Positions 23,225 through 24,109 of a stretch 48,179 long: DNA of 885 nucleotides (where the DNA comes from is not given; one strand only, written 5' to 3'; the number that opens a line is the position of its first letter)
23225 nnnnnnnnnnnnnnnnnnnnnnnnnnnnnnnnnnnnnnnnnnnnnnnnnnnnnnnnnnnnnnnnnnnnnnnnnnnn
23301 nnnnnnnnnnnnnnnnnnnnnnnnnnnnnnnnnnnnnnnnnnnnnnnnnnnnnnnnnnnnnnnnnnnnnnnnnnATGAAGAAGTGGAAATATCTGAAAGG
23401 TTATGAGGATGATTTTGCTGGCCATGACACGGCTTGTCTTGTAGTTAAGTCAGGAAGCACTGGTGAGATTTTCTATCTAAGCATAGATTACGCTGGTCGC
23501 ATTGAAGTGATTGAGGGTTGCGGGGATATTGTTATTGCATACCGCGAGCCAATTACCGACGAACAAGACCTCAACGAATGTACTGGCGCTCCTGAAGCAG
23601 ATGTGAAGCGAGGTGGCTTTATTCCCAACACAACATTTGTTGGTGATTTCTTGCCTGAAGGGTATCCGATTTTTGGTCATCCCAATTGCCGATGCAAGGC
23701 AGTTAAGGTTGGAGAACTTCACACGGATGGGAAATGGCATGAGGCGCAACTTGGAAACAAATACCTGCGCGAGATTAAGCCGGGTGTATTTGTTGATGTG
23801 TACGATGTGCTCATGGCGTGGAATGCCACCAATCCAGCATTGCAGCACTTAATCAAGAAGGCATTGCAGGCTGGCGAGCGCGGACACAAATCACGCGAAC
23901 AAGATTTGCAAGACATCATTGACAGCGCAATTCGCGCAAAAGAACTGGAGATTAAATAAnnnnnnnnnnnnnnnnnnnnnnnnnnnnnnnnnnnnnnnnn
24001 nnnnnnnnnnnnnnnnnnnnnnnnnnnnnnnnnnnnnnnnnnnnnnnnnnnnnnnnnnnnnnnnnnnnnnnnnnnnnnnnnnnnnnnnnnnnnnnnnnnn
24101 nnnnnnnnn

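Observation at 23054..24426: Island C: plus-strand cassette of unknown genes between head and lysis genes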

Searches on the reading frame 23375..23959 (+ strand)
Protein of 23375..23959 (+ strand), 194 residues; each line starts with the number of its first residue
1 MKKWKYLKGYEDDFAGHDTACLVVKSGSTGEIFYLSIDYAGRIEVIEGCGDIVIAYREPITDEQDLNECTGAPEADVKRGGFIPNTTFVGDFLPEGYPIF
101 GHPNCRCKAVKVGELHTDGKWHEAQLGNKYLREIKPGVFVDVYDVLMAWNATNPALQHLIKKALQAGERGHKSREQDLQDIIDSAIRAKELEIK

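Call 5: search_protein_families(library=pfam, proteins=[window:23375-23959:+], max_evalue=1)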
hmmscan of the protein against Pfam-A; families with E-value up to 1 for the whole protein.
window:23375-23959:+ (194 aa): 0 families

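Call 6: search_protein_families(library=phrogs, proteins=[window:23375-23959:+], max_evalue=0.01)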
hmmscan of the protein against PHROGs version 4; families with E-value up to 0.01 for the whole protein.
window:23375-23959:+ (194 aa): 7 families
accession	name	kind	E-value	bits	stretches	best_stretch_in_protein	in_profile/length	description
phrog_17775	-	unknown function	1e-34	121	1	1-79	1-79/163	-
phrog_2452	-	unknown function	1.2e-28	101.8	1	122-192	146-216/235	-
phrog_13223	-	unknown function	1.6e-28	101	1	61-192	126-237/243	-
phrog_35158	-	unknown function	9.5e-28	98.3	1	124-191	142-208/209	-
phrog_23361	-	unknown function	1.3e-23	84.9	1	138-192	120-174/181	-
phrog_18443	-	unknown function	7.5e-13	49.5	1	135-190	192-247/253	-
phrog_17613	-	other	2.3e-10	41.8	1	125-193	169-241/246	ATPase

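Call 9: find_homologous_proteins(query=window:23375-23956:+)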
Query window:23375-23956:+ (194 aa): 1073 proteins with E <= 0.001 among 1118 candidates; the best 120 are listed.
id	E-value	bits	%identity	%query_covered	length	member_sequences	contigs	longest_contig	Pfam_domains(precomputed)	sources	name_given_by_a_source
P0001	3.5e-128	443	98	100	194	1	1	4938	-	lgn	-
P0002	1.3e-127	441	97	100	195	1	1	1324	-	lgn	-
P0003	6.0e-118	410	92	100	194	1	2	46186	-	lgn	-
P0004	1.7e-117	408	91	100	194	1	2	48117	-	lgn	-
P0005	2.1e-117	408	92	100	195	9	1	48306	-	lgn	-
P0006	4.2e-117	407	91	100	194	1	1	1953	-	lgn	-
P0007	5.7e-117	407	91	100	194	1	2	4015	-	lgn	-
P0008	8.1e-117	406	91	100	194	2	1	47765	-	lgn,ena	-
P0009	1.1e-116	406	92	100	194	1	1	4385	-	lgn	-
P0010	1.6e-116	405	91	100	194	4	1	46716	-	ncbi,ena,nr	ncbi:TPA: hypothetical protein KML26_004168 [Escherichia coli]|nr:hypothetical protein [Escherichia 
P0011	1.6e-116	405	91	100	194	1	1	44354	-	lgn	-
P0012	2.9e-116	404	91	100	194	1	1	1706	-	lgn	-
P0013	4.5e-116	404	91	100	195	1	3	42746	-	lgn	-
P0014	5.3e-115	400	89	100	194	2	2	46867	-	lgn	-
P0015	5.1e-114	397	89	100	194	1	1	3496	-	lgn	-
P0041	7.2e-84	299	74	100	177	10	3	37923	-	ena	-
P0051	4.8e-79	283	87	74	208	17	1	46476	-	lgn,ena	-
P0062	8.8e-78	279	69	100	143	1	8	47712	-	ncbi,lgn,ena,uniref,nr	ncbi:hypothetical protein KGB51_gp40 [Escherichia phage C1]|uniref:Uncharacterized protein n=2 Tax=r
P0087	2.5e-73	264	66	99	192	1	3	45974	-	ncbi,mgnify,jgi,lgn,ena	mgnify:CR=1 FL=1|jgi:hypothetical protein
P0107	6.2e-69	250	64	100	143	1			-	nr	nr:MAG: protein of unknown function DUF3310 [Bacteriophage sp.]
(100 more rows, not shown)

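Call 11: search_protein_families(library=ncbifam, proteins=[window:23375-23956:+], max_evalue=1)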
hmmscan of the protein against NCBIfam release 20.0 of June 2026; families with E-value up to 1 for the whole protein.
window:23375-23956:+ (194 aa): 0 families

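Call 12: search_protein_families(library=padloc, proteins=[window:23375-23956:+], max_evalue=1)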
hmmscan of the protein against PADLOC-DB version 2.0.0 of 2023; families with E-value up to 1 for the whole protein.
window:23375-23956:+ (194 aa): 0 families

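Call 13: search_protein_families(library=pfam, proteins=[P0107, P0062, P0087, P0051, P0041], max_evalue=10)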
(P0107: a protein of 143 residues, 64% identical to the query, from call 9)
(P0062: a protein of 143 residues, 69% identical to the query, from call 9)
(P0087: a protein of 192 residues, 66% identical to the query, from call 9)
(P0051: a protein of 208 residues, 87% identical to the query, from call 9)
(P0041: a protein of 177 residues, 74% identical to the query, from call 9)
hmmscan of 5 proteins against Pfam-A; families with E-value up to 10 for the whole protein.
P0107 (143 aa): 0 families

P0062 (143 aa): 0 families

P0087 (192 aa): 0 families

P0051 (208 aa): 0 families

P0041 (177 aa): 0 families

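Call 18: search_solved_structures(query=window:23375-23956:+, max_evalue=10)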
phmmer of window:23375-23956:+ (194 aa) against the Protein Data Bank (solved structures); distinct sequences matched with E-value up to 10: 2.
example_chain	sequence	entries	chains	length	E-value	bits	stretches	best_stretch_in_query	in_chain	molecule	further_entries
5vlz_EJ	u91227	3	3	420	0.045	16.7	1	94-168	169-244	Maturation protein A2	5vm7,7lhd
5mnt_A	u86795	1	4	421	0.045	16.7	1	94-168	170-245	A2 maturation protein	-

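Call 35: search_protein_representatives(protein=window:23375-23956:+)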
Query: 194 residues. Proteins with E-value up to 0.001 (for the whole library): 2472; up to 1e-10: 536; up to 1e-30: 11. The best 150 are listed.
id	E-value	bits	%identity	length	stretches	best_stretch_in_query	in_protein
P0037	2.7e-97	340.8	79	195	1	1-194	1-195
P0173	1.0e-61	224.6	79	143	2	127-193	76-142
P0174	2.3e-60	220.2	66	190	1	1-194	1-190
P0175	1.0e-45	172.4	59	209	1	1-192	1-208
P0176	7.5e-42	159.7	53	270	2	16-194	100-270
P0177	2.3e-39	151.6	56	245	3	64-193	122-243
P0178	1.5e-37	145.7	85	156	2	127-194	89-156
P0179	6.9e-36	140.3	62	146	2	128-191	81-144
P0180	5.2e-35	137.4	91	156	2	128-194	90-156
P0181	3.6e-33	131.4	82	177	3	128-193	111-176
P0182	1.4e-31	126.2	78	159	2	128-193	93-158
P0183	7.8e-30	120.5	69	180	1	101-193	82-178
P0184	1.9e-27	112.7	79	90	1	126-193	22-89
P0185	3.6e-27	111.8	81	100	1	127-194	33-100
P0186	9.0e-27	110.5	85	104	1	127-192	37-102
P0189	5.6e-26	107.9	73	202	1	109-192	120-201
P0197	8.3e-25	104.1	78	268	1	127-191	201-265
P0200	3.1e-24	102.2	79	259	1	127-192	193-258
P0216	5.0e-23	98.3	63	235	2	122-192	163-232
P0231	4.7e-22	95.1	46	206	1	2-138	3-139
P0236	9.0e-22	94.2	73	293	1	123-192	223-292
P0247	2.5e-21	92.7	70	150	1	126-192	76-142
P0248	2.6e-21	92.6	72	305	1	125-192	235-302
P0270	2.8e-20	89.3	67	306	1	121-192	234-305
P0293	1.3e-19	87.1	68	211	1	127-191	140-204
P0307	4.1e-19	85.5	59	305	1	118-192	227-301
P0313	7.4e-19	84.6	74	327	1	127-192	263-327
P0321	2.2e-18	83.1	64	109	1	123-192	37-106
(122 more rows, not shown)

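Call 43: search_protein_families(library=pfam, alignment_id=A3, max_evalue=0.01)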
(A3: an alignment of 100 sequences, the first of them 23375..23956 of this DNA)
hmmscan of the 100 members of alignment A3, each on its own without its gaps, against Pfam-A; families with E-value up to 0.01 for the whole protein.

A. member 1, window:23375-23956:+ (194 aa): 0 families

B. families by the number of members that match (of 100 scanned): 4 families
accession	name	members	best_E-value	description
PF20111.4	DUF6501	2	5.4e-06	Family of unknown function (DUF6501)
PF23896.1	DUF7244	1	6.2e-06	Domain of unknown function (DUF7244)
PF12647.12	RNHCP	1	1.4e-05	RNHCP domain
PF09077.16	Phage-MuB_C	1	0.0038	Mu B transposition protein, C terminal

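Call 44: predict_structure(alignment_id=A3)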
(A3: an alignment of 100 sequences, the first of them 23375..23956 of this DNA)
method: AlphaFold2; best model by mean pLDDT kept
length: 194 residues; sequences in the alignment: 100
mean_pLDDT: 78.6   pTM: 0.46
mean pLDDT of the five models: 78.6, 78.2, 77.9, 77.5, 76.5
residues with pLDDT >= 90: 113; 70-90: 19; 50-70: 14; < 50: 48
segments of 3 or more residues with pLDDT < 50: 69-115
pLDDT, mean of each block of 10 residues (from residue 1): 92 97 98 95 96 96 57 43 43 45 43 57 65 91 93 95 91 95 97 92
secondary structure, 60 per line:
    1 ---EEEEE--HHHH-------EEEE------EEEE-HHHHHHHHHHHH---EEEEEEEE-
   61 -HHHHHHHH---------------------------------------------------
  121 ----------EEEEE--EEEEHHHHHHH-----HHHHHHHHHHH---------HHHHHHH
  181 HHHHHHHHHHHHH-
elements in order: E4-8 H11-14 E22-25 E32-35 H37-48 E52-59 H62-69 E131-135 E138-141 H142-148 H154-164 H174-193

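Call 46: fold_search(model_id=the predicted structure, library=viral)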
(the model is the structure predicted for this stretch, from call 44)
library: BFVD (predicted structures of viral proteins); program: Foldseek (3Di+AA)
matches with E <= 10: 112; with E <= 0.001: 12
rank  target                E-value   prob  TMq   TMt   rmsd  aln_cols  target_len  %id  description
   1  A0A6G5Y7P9            4.6e-11  1.00  0.36  0.38  21.3       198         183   43  (no name in the UniProt tables at hand)
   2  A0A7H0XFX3            3.3e-07  1.00  0.32  0.42  15.8       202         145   27  Uncharacterized protein [Pseudomonas phage phiK7A1]
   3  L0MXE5                6.7e-07  1.00  0.33  0.31  13.3       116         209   47  Uncharacterized protein [Edwardsiella phage MSW-3]
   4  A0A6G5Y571            3.6e-06  1.00  0.35  0.69   6.0        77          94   61  (no name in the UniProt tables at hand)
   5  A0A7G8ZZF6            4.9e-06  1.00  0.35  0.65   1.9        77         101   55  (no name in the UniProt tables at hand)
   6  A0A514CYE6            9.0e-06  1.00  0.34  0.35   2.0        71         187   63  (no name in the UniProt tables at hand)
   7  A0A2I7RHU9            5.8e-05  1.00  0.34  0.66   1.5        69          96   54  (no name in the UniProt tables at hand)
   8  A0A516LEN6            8.9e-05  1.00  0.32  0.55  11.9       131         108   28  (no name in the UniProt tables at hand)
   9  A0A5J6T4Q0            1.1e-04  1.00  0.30  0.13   3.2        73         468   49  DNA ligase [Aeromonas phage vB_AhyS-A18P4]
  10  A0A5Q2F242            1.2e-04  1.00  0.33  0.48   5.8        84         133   43  Terminase large subunit [Pectobacterium phage MA13]
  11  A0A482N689            4.0e-04  1.00  0.33  0.26  25.2       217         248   22  (no name in the UniProt tables at hand)
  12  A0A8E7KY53            6.9e-04  1.00  0.31  0.15   5.2        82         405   41  (no name in the UniProt tables at hand)
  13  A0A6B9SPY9            1.4e-03  1.00  0.31  0.66   1.8        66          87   47  (no name in the UniProt tables at hand)
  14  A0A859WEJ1            1.4e-03  0.98  0.27  0.27  16.6       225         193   18  (no name in the UniProt tables at hand)
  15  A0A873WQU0            1.7e-03  1.00  0.32  0.45   2.8        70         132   43  Uncharacterized protein [Providencia phage Kokobel1]
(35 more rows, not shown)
